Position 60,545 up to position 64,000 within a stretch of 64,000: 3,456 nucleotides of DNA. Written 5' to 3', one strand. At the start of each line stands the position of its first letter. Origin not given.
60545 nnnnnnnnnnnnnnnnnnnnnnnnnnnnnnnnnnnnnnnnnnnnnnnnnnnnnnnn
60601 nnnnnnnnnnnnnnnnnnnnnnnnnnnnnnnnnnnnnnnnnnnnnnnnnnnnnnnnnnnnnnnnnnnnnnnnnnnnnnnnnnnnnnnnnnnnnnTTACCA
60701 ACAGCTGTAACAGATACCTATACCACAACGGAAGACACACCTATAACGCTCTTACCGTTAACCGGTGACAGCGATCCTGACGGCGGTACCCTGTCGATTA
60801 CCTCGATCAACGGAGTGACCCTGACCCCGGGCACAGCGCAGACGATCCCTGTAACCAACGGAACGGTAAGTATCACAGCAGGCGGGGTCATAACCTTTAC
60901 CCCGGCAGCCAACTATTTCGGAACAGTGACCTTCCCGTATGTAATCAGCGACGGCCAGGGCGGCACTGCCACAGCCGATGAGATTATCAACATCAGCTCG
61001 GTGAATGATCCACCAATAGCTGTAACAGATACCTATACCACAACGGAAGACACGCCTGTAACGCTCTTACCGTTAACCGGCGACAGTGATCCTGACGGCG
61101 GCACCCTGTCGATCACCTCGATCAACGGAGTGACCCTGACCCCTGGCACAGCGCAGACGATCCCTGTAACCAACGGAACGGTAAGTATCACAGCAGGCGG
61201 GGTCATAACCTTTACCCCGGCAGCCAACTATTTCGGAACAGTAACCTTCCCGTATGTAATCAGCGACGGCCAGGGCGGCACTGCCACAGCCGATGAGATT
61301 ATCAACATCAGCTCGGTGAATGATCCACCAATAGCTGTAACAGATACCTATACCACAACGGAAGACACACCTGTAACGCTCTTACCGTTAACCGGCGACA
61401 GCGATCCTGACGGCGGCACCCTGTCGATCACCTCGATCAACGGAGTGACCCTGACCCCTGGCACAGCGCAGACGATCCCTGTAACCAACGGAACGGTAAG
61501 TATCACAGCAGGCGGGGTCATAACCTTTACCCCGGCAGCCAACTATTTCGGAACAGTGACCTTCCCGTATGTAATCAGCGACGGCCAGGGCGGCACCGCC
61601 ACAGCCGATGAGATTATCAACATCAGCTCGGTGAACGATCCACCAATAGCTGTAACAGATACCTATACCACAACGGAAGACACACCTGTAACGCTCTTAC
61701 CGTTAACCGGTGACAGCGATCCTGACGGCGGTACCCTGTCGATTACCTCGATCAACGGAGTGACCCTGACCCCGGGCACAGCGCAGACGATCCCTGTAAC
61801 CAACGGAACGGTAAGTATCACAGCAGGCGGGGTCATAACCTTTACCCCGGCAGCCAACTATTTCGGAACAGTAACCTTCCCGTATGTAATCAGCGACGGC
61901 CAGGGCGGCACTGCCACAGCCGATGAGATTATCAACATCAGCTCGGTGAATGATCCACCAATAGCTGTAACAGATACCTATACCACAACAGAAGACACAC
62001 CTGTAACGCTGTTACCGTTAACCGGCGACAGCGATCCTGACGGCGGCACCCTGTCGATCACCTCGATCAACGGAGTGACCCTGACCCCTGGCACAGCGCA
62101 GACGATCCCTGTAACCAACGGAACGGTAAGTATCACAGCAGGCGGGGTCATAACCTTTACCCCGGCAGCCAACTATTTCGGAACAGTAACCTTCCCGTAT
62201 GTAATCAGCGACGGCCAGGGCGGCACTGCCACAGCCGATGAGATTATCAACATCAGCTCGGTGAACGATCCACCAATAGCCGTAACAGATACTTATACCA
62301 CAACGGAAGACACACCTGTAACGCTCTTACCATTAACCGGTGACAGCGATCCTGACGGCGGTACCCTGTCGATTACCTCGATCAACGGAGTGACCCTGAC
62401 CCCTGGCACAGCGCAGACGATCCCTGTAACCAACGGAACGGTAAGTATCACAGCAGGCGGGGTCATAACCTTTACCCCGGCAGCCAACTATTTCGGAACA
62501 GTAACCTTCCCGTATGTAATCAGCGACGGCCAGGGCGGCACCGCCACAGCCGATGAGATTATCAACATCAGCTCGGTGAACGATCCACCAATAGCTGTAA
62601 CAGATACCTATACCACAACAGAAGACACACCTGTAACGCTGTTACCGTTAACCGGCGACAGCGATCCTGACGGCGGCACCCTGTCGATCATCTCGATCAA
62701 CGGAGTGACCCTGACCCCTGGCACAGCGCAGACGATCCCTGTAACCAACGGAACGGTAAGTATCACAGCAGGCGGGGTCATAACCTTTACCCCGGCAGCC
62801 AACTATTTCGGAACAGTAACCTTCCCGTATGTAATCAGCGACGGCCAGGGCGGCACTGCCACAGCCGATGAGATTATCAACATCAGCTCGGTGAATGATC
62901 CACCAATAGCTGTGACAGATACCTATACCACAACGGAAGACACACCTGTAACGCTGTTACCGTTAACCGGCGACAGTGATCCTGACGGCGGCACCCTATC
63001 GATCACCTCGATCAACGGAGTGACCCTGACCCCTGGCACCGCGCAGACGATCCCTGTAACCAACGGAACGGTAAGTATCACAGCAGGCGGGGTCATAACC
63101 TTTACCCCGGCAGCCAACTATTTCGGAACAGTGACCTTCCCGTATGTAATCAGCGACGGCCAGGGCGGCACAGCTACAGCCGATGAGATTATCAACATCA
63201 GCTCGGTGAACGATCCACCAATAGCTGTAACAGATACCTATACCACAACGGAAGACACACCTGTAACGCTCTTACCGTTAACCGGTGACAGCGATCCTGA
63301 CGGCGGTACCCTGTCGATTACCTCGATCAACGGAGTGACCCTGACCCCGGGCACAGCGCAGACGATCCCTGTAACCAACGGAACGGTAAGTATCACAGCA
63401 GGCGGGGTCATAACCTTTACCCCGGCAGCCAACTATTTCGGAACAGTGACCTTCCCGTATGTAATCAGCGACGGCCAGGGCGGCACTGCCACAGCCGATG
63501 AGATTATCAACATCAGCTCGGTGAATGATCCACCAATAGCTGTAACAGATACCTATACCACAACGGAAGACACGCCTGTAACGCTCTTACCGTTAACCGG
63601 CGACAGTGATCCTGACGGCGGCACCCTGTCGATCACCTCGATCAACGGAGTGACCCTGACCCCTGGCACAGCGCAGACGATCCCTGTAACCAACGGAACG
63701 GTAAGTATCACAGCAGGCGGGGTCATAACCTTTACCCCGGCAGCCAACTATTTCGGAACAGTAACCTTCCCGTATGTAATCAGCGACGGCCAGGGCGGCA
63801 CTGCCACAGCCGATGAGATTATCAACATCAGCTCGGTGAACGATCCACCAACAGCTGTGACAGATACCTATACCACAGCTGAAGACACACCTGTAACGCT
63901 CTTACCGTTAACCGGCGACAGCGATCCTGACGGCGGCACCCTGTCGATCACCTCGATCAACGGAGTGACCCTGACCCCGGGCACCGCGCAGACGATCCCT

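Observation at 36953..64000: A single unterminated >27 kb ORF (>=9,016 codons) that the supplied ORF track misses entirely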

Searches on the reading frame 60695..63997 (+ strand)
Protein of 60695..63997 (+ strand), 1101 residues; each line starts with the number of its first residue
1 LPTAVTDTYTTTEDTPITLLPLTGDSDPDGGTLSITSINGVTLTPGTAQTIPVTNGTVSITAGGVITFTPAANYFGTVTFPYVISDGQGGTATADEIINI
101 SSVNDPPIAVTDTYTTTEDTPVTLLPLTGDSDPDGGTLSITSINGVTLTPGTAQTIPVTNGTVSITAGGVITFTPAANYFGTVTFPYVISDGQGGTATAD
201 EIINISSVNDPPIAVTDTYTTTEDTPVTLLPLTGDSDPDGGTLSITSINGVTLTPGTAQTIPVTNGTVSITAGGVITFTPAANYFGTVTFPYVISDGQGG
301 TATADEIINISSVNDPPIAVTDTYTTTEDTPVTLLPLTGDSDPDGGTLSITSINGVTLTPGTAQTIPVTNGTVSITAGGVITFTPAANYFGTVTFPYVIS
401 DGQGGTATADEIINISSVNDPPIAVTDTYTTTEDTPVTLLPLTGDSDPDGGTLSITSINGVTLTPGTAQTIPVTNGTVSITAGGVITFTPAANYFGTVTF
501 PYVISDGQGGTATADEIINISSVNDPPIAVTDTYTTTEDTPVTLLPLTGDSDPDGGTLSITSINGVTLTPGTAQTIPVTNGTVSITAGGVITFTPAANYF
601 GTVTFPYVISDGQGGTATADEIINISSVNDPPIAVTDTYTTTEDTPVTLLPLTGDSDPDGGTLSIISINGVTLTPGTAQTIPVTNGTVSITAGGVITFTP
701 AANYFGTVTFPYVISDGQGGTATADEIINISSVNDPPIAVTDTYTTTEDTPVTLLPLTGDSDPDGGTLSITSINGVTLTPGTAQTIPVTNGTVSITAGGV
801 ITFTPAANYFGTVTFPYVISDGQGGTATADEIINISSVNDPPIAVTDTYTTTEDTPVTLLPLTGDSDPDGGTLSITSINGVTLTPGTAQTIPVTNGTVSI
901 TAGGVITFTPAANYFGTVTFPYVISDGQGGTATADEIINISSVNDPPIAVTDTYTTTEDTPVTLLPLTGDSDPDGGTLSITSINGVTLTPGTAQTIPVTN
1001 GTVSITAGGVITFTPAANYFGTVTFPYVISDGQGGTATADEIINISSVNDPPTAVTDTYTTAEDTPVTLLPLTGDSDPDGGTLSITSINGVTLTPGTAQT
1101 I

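Call 3: search_protein_families(library=pfam, proteins=[window:60953-63997:+], max_evalue=0.01)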
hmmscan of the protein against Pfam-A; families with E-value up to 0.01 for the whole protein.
window:60953-63997:+ (1015 aa): 10 families
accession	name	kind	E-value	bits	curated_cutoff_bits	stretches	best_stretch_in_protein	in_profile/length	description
PF17963.7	Big_9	-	3.1e-205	666.2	23.6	10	18-113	1-84/89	Bacterial Ig domain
PF17892.7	Cadherin_5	-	3.3e-147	479.4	26.5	10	17-119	1-97/98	Cadherin-like domain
PF17803.7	Cadherin_4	-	1.3e-139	455.3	25.1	10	12-87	5-71/71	Bacterial cadherin-like domain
PF19076.6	CshA_repeat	-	9.9e-23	81.2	27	0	592-638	51-97/103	Surface adhesin CshA repetitive domain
PF03480.18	DctP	-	1e-12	48.5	23.4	0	52-108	30-86/286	Bacterial extracellular solute-binding protein, family 7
PF16869.10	CNDH2_M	-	2.2e-10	41.8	27.6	0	34-54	2-22/139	Condensin II complex subunit CAP-H2 or CNDH2, mid domain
PF21177.3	LIF-R_Ig-like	-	2.2e-06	28.4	27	0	67-99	43-75/77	Leukemia inhibitory factor receptor, Ig-like domain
PF08253.16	Leader_Erm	-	2.1e-05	24.7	21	0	575-589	2-16/19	Erm Leader peptide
PF09715.15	Plasmod_dom_1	-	0.0015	19.3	23.9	0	82-103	39-60/66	Plasmodium protein of unknown function (Plasmod_dom_1)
PF09203.16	MspA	-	0.0031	17.8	22.9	0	42-82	94-134/179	MspA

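Call 95: search_protein_families(library=ncbifam, proteins=[window:60695-63997:+], max_evalue=0.00001)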
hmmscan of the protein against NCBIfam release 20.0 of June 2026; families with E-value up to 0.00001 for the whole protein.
window:60695-63997:+ (1101 aa): 5 families
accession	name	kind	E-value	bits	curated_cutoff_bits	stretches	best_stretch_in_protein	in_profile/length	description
NF012211.1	tand_rpt_95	domain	2.1e-157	511.8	90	10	10-113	1-97/98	tandem-95 repeat protein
TIGR04225.1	CshA_fibril_rpt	repeat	4.8e-31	107.7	60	0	146-199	45-98/104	fibrillar adhesin CshA-type repeat protein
TIGR00787.1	dctP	subfamily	1.2e-12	47.8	175.05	0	42-88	39-85/257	DctP family TRAP transporter solute-binding subunit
NF045619.1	adhes_GNV_Cterm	subfamily_domain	1.4e-12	47.6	180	0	970-1069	125-223/458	BapA/Bap/LapF family large adhesin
TIGR04212.1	GlyGly_RbtA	equivalog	7.6e-06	24.5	295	0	993-1029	511-547/605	rhombotarget A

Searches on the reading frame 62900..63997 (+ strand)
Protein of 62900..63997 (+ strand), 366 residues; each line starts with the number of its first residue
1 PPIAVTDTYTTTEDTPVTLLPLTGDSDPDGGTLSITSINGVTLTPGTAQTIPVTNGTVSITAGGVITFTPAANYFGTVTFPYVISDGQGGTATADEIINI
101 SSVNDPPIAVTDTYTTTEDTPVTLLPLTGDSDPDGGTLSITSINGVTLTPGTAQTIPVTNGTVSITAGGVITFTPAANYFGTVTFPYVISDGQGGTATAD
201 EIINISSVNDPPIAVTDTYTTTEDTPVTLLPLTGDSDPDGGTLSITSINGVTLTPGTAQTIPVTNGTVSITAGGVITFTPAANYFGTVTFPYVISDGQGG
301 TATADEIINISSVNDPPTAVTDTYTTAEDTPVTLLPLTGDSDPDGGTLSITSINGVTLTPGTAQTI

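Call 15: find_related_loci(query=window:62900-63997:+, collection=genome_contigs, flank=10000)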
Query window:62900-63997:+ (366 aa) in genome_contigs; peptide patterns used: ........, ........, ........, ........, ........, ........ (x = any residue, [..] = any of these).
187 stretches matched a pattern; 75 encode a relative of the query (tblastn E <= 1e-3); 74 distinct loci.
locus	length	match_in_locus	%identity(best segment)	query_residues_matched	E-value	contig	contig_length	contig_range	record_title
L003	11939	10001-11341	63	2-366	3e-111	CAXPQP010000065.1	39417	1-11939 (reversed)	MAG: Leeuwenhoekiella sp. isolate 02um_C4D0718_2.31 genome assembly, contig: k127_719234, whole genome shotgun sequence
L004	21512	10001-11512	59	1-366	5e-118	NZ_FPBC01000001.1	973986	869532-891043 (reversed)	Pseudomonas marincola strain JCM 14761, whole genome shotgun sequence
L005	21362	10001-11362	50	1-363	6e-92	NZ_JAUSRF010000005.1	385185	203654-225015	Neorhizobium huautlense strain DS1307 Ga0466904_05, whole genome shotgun sequence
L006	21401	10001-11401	50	2-366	2e-88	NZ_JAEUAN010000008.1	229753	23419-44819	Rhizobium wenxiniae strain HU50 NODE_HU50_8, whole genome shotgun sequence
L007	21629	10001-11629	51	1-366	1e-87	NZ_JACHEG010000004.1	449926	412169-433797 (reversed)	Rhizobium wenxiniae strain DSM 100734 Ga0415301_04, whole genome shotgun sequence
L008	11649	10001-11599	52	1-366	1e-76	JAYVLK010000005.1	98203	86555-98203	MAG: Methylotenera sp. isolate GL54_UP_metabinner_13 GL54_UP_metabinner_13_4, whole genome shotgun sequence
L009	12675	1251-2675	47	1-366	1e-66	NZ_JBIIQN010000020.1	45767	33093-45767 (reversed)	MAG: Aquirufa sp. isolate ME2003-07-23pf_3300044630_group2_bin117 Rohwer_bin639_scaffold_381_c1, whole genome shotgun se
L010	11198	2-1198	41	2-366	4e-53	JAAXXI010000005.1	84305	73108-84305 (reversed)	MAG: Chlorobiaceae bacterium isolate W9_Combined_metabat2_091 W9_Combined_metabat2_091_NODE_144, whole genome shotgun se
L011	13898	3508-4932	41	1-366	3e-48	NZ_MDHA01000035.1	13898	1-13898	Thioclava sp. SK-1 scaffold2_cov2152_read209, whole genome shotgun sequence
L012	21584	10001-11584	41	1-366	2e-47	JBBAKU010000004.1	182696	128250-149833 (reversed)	MAG: Aquirufa sp. isolate EUL_045 ctg4-EUL_045, whole genome shotgun sequence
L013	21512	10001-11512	36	1-353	2e-47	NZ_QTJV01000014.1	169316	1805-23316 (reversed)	Chitinophaga silvisoli strain K20C18050901 contig14, whole genome shotgun sequence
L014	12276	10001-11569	36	2-353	8e-47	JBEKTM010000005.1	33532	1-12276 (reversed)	MAG: Dehalococcoidia bacterium isolate SPRUCE 558 SPRUCE_558_5, whole genome shotgun sequence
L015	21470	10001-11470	38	1-365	2e-46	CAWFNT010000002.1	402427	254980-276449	MAG: uncultured Actinomycetes bacterium isolate MFD05942.bin.3.284 genome assembly, contig: contig_25005, whole genome s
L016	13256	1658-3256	39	2-366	1e-44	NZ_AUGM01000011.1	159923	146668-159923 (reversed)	Ferrimonas senticii DSM 18821 G506DRAFT_scaffold00008.8_C, whole genome shotgun sequence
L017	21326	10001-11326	40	2-360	5e-44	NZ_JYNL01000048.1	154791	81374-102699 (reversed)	Mycolicibacterium chlorophenolicum strain DSM 43826 MCHLDSM_contig000049, whole genome shotgun sequence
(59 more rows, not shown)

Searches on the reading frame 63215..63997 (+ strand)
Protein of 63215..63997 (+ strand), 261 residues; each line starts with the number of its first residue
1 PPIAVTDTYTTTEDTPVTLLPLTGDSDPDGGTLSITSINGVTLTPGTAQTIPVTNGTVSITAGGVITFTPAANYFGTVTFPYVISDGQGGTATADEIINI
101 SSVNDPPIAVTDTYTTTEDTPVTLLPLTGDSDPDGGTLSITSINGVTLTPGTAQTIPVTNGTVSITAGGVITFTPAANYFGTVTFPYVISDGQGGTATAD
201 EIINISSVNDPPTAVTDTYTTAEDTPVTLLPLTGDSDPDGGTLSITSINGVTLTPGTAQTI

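Call 35: find_homologous_proteins(query=window:63215-63997:+, max_evalue=1e-10)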
Query window:63215-63997:+ (261 aa): 114 proteins with E <= 1e-10 among 415 candidates.
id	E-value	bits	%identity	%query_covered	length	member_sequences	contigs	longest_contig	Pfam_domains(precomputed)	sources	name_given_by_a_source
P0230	3.2e-188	641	74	100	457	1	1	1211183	PF05325.16,PF23237.2,PF17963.8,PF17892.8,PF17803.8,PF03480.19,PF19076.7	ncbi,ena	-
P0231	2.9e-133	461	66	98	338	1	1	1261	PF17963.8,PF17892.8,PF17803.8,PF24278.3,PF19076.7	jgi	jgi:nucleoid DNA-binding protein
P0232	4.6e-122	424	60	100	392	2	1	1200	PF17963.8,PF17892.8,PF17803.8,PF19076.7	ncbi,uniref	ncbi:Ig-like domain-containing protein, partial [Acinetobacter sp. ULE_I010]|uniref:Ig-like domain-c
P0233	3.0e-113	395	61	91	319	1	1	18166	PF17963.8,PF17892.8,PF17803.8,PF19076.7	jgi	jgi:uncharacterized protein YxjI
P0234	3.8e-110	385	64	100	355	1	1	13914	PF17963.8,PF17892.8,PF17803.8,PF19076.7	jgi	jgi:hypothetical protein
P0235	3.8e-109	382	62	100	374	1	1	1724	PF17963.8,PF17892.8,PF17803.8,PF19076.7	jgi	jgi:hypothetical protein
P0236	6.3e-107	375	65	100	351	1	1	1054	PF17963.8,PF17892.8,PF17803.8,PF19076.7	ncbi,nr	ncbi:MAG: tandem-95 repeat protein, partial [Candidatus Electrothrix sp. AW1]|nr:tandem-95 repeat pr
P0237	7.2e-105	368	48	95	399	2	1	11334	PF22036.3,PF17963.8,PF17892.8,PF17803.8,PF16403.12,PF19076.7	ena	-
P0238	1.5e-97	344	46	99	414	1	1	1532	PF17963.8,PF17892.8,PF18200.7,PF17803.8,PF19076.7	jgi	jgi:CshA-type fibril repeat protein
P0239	3.8e-84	300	60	90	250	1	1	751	PF17963.8,PF17892.8,PF17803.8,PF19076.7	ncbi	ncbi:tandem-95 repeat protein, partial [Bizionia saleffrena]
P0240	4.2e-74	267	61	98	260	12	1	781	PF17963.8,PF17892.8,PF17803.8,PF19076.7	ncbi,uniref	ncbi:Ig-like domain-containing protein, partial [Acinetobacter baumannii]|uniref:Ig-like domain-cont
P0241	2.2e-73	265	48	75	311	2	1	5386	PF17963.8,PF17892.8,PF17803.8,PF19076.7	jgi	jgi:hypothetical protein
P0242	1.3e-67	246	41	93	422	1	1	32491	PF17963.8,PF17892.8,PF17803.8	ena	-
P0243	4.2e-67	244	44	87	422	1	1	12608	PF17963.8,PF17892.8,PF17803.8,PF19076.7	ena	-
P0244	1.8e-65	239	64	80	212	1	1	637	PF17963.8,PF17892.8,PF17803.8,PF19076.7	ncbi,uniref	ncbi:tandem-95 repeat protein, partial [Flavobacterium sp. MR2016-29]|uniref:Ig-like domain-containi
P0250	8.1e-51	191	60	79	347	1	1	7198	PF13585.13,PF17963.8,PF17892.8,PF17803.8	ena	-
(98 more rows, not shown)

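Call 41: find_encoding_contigs(protein=P0250, flank=8000, max_places=4)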
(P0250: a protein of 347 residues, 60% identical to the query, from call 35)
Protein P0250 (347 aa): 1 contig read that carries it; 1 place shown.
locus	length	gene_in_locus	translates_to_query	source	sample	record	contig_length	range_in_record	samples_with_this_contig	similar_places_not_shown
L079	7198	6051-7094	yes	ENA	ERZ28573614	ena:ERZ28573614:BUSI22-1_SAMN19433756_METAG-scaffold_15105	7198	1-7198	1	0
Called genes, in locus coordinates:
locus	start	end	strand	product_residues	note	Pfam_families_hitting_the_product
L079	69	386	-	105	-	-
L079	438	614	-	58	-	-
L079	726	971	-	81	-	-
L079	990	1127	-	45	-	-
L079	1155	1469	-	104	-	-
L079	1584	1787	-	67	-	-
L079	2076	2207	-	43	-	-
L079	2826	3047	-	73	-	-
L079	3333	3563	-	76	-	-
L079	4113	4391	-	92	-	-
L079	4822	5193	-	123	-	-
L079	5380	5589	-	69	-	-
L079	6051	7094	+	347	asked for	PF17803:Cadherin_4, PF17963:Big_9, PF17803:Cadherin_4 (weak), PF17892:Cadherin_5 (weak), PF17963:Big_9, PF13585:CHU_C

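Call 42: find_encoding_contigs(protein=P0230, flank=10000, max_places=3)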
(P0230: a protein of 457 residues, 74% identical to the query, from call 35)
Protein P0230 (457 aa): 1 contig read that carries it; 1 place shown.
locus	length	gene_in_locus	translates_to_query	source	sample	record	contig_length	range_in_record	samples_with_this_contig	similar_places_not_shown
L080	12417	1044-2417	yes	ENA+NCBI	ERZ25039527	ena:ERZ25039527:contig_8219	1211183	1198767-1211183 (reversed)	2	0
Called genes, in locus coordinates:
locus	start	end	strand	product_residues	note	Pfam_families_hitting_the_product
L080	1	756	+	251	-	?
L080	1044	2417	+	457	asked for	PF17892:Cadherin_5, PF17963:Big_9, PF17803:Cadherin_4, PF17892:Cadherin_5, PF17963:Big_9, PF17803:Cadherin_4, PF17892:Cadherin_5, PF17963:Big_9, +9 more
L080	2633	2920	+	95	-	PF17803:Cadherin_4 (weak), PF17892:Cadherin_5 (weak), PF17963:Big_9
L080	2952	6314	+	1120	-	PF17892:Cadherin_5, PF17963:Big_9, PF17803:Cadherin_4, PF17892:Cadherin_5, PF17963:Big_9, PF17803:Cadherin_4, PF17892:Cadherin_5, PF17963:Big_9, +11 more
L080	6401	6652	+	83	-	-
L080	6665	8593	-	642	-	PF16448:LapD_MoxY_N, PF00672:HAMP (faint), PF00990:GGDEF, PF00563:EAL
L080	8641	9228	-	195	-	PF06035:Peptidase_C93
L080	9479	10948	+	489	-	PF02321:OEP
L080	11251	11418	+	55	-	PF01878:EVE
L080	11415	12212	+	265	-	PF01925:TauE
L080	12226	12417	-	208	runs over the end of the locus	PF00142:Fer4_NifH (faint), PF01656:CbiA, PF09140:MipZ (weak), PF10609:ParA (weak), PF13614:AAA_31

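Call 45: find_related_loci(query=window:63215-63997:+, collection=metagenome_contigs, flank=10000)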
Query window:63215-63997:+ (261 aa) in metagenome_contigs; peptide patterns used: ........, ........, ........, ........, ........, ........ (x = any residue, [..] = any of these).
359 stretches matched a pattern; 106 encode a relative of the query (tblastn E <= 1e-3); the best 80 are kept; 80 distinct loci.
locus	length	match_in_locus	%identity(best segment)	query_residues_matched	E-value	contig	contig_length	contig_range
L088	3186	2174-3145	44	2-250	1e-49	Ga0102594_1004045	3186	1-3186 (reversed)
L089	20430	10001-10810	43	2-261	1e-43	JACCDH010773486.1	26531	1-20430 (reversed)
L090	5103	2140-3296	39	1-256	6e-39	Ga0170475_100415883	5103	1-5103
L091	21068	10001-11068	38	1-250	1e-36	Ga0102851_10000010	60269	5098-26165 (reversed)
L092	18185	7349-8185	38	2-248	2e-35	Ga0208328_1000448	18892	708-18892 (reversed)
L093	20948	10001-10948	37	2-248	3e-34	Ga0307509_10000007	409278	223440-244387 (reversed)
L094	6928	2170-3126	39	1-248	4e-34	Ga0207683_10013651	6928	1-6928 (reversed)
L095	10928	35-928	39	1-248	6e-34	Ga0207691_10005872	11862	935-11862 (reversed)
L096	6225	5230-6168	40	2-261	2e-33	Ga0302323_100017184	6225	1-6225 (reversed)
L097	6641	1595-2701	37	1-248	1e-33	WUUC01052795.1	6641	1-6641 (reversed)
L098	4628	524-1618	35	2-257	1e-33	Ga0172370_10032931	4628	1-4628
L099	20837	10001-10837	41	1-241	5e-33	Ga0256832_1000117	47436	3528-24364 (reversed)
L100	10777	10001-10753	44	2-246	4e-33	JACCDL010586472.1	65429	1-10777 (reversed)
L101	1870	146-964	35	1-250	7e-33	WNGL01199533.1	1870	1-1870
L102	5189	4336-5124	39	50-258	1e-32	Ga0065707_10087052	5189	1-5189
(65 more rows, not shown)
